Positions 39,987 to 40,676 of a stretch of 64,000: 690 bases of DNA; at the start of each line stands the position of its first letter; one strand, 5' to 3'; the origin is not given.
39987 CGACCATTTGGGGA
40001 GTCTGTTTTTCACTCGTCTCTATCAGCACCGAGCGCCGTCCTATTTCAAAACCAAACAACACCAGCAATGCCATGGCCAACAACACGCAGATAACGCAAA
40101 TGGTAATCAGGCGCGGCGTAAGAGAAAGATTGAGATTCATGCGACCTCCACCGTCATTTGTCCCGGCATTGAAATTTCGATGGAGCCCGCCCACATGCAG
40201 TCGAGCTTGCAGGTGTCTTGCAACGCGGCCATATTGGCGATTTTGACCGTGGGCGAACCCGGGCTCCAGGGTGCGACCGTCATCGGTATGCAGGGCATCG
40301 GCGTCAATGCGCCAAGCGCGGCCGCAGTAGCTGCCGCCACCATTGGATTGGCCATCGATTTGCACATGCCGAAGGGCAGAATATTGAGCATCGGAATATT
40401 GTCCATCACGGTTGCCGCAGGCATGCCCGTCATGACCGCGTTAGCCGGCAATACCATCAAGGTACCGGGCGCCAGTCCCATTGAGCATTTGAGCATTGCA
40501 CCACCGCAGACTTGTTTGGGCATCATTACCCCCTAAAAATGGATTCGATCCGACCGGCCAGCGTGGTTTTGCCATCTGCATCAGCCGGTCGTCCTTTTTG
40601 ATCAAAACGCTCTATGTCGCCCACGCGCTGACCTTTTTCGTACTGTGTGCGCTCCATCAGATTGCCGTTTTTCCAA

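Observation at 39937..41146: VgrG-linked cargo module with no recognisable toxin: MORN/YwqK-like protein, DUF4280 (PAAR-like) protein and a 67-aa membrane peptide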

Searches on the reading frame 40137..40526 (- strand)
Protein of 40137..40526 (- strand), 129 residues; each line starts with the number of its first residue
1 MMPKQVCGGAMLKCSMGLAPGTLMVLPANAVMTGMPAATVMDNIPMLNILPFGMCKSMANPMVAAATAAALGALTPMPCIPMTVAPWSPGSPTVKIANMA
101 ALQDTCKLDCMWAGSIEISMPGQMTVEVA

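Call 3: search_protein_families(library=pfam, proteins=[window:40137-40526:-], max_evalue=0.01)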
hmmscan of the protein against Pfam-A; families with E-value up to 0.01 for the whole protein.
window:40137-40526:- (129 aa): 1 family
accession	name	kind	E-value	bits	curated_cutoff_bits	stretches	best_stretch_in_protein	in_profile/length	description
PF14107.11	DUF4280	-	1.8e-34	119.1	26.3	1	6-123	1-109/109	Domain of unknown function (DUF4280)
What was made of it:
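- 40137..40526 (-): Stand-alone DUF4280 PAAR-like spike-tip protein (129 aa), homologous to P. aeruginosa PA2375 and in the position of Bphy_5987. Pfam DUF4280 1.8e-34 over the full profile (call 3).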

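Call 4: search_protein_families(library=ncbifam, proteins=[window:40137-40526:-], max_evalue=0.01)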
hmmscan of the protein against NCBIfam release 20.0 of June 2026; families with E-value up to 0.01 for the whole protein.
window:40137-40526:- (129 aa): 1 family
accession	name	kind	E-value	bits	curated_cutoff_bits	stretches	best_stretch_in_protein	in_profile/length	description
NF041248.1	T6SS_IglG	exception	3.6e-11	43.2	200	1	9-126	59-170/173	type VI secretion system PAAR-like protein IglG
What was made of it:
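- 40137..40526 (-): NCBIfam IglG 3.6e-11, below cutoff (call 4).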

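Call 18: find_homologous_proteins(query=window:40137-40526:-, max_evalue=0.001)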
Query window:40137-40526:- (129 aa): 7973 proteins with E <= 0.001 among 8000 candidates; the best 120 are listed.
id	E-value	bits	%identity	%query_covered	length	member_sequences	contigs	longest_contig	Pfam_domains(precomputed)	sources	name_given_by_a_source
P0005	3.4e-73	262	98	100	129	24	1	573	PF14107.12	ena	-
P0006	6.7e-63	228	92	92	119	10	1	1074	PF14107.12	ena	-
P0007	7.0e-59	215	81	99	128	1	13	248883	PF14107.12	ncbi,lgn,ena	-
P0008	6.9e-56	206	78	99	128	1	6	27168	PF14107.12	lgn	-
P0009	8.6e-56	205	77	99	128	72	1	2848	PF14107.12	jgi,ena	-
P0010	8.1e-55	202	77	99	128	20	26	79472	PF14107.12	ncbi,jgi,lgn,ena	-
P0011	3.4e-54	200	76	99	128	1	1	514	PF14107.12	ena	-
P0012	5.6e-54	200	76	99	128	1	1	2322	PF14107.12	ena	-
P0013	7.0e-54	199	76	99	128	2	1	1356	PF14107.12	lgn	-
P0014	1.5e-53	198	75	99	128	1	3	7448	PF14107.12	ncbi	-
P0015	2.0e-53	198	75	99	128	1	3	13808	PF14107.12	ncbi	-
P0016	3.2e-53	197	74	99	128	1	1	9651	PF14107.12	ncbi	-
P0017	3.6e-53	197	75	99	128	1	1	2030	PF14107.12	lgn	-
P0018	4.2e-53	197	76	98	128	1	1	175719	PF14107.12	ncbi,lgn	ncbi:MAG: hypothetical protein RLY30_557 [Pseudomonadota bacterium]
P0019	1.0e-52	195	75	98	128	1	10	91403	PF14107.12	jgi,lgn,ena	-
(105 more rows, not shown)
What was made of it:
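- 40137..40526 (-): More than 7,900 homologues, 65-81% identical across Burkholderiales (call 18).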

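Call 19: find_related_loci(query=window:40137-40526:-, collection=genome_contigs, flank=6000)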
Query window:40137-40526:- (129 aa) in genome_contigs; peptide patterns used: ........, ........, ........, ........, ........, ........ (x = any residue, [..] = any of these).
248 stretches matched a pattern; 172 encode a relative of the query (tblastn E <= 1e-3); the best 80 are kept; 80 distinct loci.
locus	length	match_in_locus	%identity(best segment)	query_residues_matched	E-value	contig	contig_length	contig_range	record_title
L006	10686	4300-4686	77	1-129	8e-57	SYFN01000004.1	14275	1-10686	MAG: Burkholderiales bacterium isolate F1-60-MAGs075 F1-60__c13105, whole genome shotgun sequence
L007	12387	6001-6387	78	1-129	1e-56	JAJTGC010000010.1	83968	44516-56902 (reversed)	MAG: Oxalobacteraceae bacterium isolate 49613_E43 Sample_49613_scaffold_263, whole genome shotgun sequence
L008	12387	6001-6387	78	1-129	1e-56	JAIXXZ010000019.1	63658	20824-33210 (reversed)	MAG: Oxalobacteraceae bacterium isolate D4_MAG_00076 pond_D4_MAG_00076_000000000101, whole genome shotgun sequence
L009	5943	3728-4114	78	1-129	1e-56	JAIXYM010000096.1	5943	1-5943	MAG: Oxalobacteraceae bacterium isolate D8_MAG_00015 pond_D8_MAG_00015_000000000053, whole genome shotgun sequence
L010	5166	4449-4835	78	1-129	9e-57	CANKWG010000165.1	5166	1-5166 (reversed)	MAG: Oxalobacteraceae bacterium isolate ZE-13oct10-87 genome assembly, contig: ZE-13oct10-C19324, whole genome shotgun s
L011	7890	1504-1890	78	1-129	1e-56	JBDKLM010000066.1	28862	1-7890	MAG: Pseudomonadota bacterium isolate hugercreek_2019_sw_WHONDRS-S19S_0044_B_bin.118 scaffold_948650, whole genome shotg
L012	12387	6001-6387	78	1-129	6e-55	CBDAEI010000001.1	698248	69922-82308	Oxalobacteraceae bacterium isolate GE-M3 genome assembly, contig: GE-M3-c2, whole genome shotgun sequence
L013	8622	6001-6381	73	2-128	9e-55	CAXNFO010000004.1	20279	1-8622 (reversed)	MAG: Limnohabitans sp. isolate MsE-01oct19-53 genome assembly, contig: MsE-01oct19-C2536, whole genome shotgun sequence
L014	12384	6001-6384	72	1-128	2e-54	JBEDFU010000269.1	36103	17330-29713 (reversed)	MAG: Pseudomonadota bacterium isolate NASQAN2014_190_B_bin.38 scaffold_259756, whole genome shotgun sequence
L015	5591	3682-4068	78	1-129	5e-54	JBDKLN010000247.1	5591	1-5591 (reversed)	MAG: Pseudomonadota bacterium isolate hugercreek_2019_sw_WHONDRS-S19S_0044_B_bin.121 scaffold_1449668, whole genome shot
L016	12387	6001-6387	76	1-129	1e-53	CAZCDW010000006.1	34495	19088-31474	MAG TPA_asm: uncultured Bifidobacterium sp. isolate SRP278252_co1_476 genome assembly, contig: NODE_1896_length_34495_co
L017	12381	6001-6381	71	2-128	1e-53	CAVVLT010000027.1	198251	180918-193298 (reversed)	MAG: Bryobacterales bacterium isolate MFD04780.bin.1.63 genome assembly, contig: contig_4727, whole genome shotgun seque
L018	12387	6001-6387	77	1-129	1e-52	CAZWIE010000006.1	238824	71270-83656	MAG TPA_asm: uncultured Bifidobacterium sp. isolate SRP292972_co1_70 genome assembly, contig: NODE_68_length_238824_cov_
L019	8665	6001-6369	68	6-128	3e-52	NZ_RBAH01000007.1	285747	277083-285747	Paenibacillus ginsengarvi strain KCTC 13059 NODE_7_length_285747_cov_29.434889, whole genome shotgun sequence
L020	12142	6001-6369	70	6-128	1e-50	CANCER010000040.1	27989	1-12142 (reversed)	MAG: Comamonadaceae bacterium isolate JR-DAM-100519-69 genome assembly, contig: JR-DAM-100519-C2333, whole genome shotgu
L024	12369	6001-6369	66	6-128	6e-50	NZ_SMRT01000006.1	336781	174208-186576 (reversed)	Paenibacillus piri strain MS74 contig6, whole genome shotgun sequence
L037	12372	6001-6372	64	2-125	1e-46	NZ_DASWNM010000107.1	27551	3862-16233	MAG: Longimicrobium sp. isolate SMAG_U3414 k141_304402, whole genome shotgun sequence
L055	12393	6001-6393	57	4-128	3e-44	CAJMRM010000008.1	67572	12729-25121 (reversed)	TPA_asm: uncultured bacterium isolate ERR3160556-bin.6 genome assembly, contig: NODE_359_length_67572_cov_7.895093, whol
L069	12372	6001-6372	65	5-128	6e-43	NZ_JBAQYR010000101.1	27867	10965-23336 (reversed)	MAG: Polaromonas sp. isolate MFD06263_ilm_asm_bin10 k127_13631, whole genome shotgun sequence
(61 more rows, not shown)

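Call 20: find_encoding_contigs(protein=P0007, flank=10000, max_places=3)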
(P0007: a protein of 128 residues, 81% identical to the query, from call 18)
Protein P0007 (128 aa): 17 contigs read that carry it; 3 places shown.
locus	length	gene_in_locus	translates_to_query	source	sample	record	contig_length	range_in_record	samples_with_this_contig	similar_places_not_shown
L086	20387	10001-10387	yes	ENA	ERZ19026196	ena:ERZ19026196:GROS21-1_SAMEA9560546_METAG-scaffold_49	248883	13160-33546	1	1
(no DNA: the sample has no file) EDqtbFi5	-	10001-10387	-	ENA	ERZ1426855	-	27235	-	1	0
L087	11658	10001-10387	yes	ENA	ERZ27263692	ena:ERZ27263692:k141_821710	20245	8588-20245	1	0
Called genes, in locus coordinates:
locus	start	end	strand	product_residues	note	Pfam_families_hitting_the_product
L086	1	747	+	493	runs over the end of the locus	PF05943:VipB, PF18945:VipB_2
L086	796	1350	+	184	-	PF05638:T6SS_HCP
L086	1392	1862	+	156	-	PF04965:GPW_gp25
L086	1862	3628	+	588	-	PF05947:T6SS_TssF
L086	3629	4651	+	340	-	PF06996:T6SS_TssG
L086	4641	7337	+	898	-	PF02861:Clp_N, PF13191:AAA_16, PF23569:NBD_SMAX1 (weak), PF00004:AAA, PF17871:AAA_lid_9, PF07724:AAA_2, PF07728:AAA_5, PF10431:ClpB_D2-small, +4 more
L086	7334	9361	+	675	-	PF05954:Phage_GPD, PF06715:Gp5_C (faint), PF04717:Phage_base_V, PF22178:Gp5_trimer_C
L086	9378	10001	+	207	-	-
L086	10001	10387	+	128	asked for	PF14107:DUF4280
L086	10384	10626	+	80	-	-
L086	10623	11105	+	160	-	-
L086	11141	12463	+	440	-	PF05936:T6SS_VasE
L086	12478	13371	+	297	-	PF09850:DotU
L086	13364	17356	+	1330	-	PF14331:IcmF-related_N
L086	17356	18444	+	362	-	PF06812:ImpA_N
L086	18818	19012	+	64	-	-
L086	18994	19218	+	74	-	-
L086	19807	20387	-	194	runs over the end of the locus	PF01066:CDP-OH_P_transf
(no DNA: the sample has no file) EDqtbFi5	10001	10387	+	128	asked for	PF14107:DUF4280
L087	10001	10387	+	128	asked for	PF14107:DUF4280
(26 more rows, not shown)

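Call 26: search_protein_families(library=pfam, proteins=[L014:5261-6004:+, L014:6400-6648:+, L014:6605-7528:+, L014:7525-8823:+, L014:8820-10262:+, L014:10365-10901:+, L069:6448-7581:+, L069:7599-8879:+, L069:9208-11079:+, L069:5249-5989:+], max_evalue=0.01)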
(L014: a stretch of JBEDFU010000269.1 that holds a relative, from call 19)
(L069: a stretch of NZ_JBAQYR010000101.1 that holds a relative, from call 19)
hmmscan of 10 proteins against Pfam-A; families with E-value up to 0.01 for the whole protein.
L014:5261-6004:+ (247 aa): 1 family
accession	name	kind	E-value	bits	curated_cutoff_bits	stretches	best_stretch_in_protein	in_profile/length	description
PF07661.19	MORN_2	-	1.4e-15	55.9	29.6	1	189-209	1-21/22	MORN repeat variant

L014:6400-6648:+ (82 aa): 0 families

L014:6605-7528:+ (307 aa): 1 family
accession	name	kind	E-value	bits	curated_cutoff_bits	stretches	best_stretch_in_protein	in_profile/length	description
PF00497.25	SBP_bac_3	-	1.9e-10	41.1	26.4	1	85-292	5-115/132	Bacterial extracellular solute-binding proteins, family 3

L014:7525-8823:+ (432 aa): 1 family
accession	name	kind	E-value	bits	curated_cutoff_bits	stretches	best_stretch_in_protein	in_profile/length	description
PF00375.23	SDF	-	2e-47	162.5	27.9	1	23-408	5-367/387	Sodium:dicarboxylate symporter family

L014:8820-10262:+ (480 aa): 1 family
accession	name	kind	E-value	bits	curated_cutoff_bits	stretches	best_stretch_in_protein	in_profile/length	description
PF00375.23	SDF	-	1.9e-35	123.1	27.9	1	17-416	4-386/387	Sodium:dicarboxylate symporter family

L014:10365-10901:+ (178 aa): 0 families

L069:6448-7581:+ (377 aa): 2 families
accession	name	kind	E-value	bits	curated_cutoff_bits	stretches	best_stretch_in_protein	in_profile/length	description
PF00497.25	SBP_bac_3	-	9.6e-20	71.1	26.4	1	155-372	7-126/132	Bacterial extracellular solute-binding proteins, family 3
PF10613.14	Lig_chan-Glu_bd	-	6.6e-06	26.7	30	1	167-240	27-111/115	Ligated ion channel L-glutamate- and glycine-binding site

L069:7599-8879:+ (426 aa): 1 family
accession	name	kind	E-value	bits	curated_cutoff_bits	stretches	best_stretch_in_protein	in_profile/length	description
PF00375.23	SDF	-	3.7e-60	204.4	27.9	1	18-416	5-381/387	Sodium:dicarboxylate symporter family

L069:9208-11079:+ (623 aa): 1 family
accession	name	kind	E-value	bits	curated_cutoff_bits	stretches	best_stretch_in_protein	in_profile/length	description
PF00375.23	SDF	-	2.9e-47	162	27.9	1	143-530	5-370/387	Sodium:dicarboxylate symporter family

L069:5249-5989:+ (246 aa): 1 family
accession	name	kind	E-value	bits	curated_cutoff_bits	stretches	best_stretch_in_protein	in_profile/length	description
PF07661.19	MORN_2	-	3.4e-14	51.7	29.6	0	190-209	1-20/22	MORN repeat variant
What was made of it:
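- Tried and rejected: It encodes a solute-binding protein and dicarboxylate symporters (call 26).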

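Call 88: search_protein_families(library=pfam, proteins=[L019:6455-8260:+, L024:6397-8280:+, L055:2690-4588:+, L037:3905-6004:+], max_evalue=0.001)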
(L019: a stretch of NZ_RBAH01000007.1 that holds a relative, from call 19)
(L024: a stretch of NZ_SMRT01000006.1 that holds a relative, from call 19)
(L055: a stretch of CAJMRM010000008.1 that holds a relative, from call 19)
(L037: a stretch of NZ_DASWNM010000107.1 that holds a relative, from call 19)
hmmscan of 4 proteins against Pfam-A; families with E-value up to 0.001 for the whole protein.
L019:6455-8260:+ (601 aa): 2 families
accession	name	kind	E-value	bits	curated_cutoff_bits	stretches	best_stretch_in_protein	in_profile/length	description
PF02493.26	MORN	-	1e-12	47.6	22.5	0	348-369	1-22/23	MORN repeat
PF07661.19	MORN_2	-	4.1e-07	29.9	29.6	0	238-256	2-20/22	MORN repeat variant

L024:6397-8280:+ (627 aa): 1 family
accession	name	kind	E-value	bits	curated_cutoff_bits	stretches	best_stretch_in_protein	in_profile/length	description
PF02493.26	MORN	-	7.8e-24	82.5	22.5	0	223-243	1-21/23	MORN repeat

L055:2690-4588:+ (632 aa): 1 family
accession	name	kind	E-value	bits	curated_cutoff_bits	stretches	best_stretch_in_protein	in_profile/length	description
PF02493.26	MORN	-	4.7e-25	86.4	22.5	0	477-493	1-17/23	MORN repeat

L037:3905-6004:+ (699 aa): 0 families
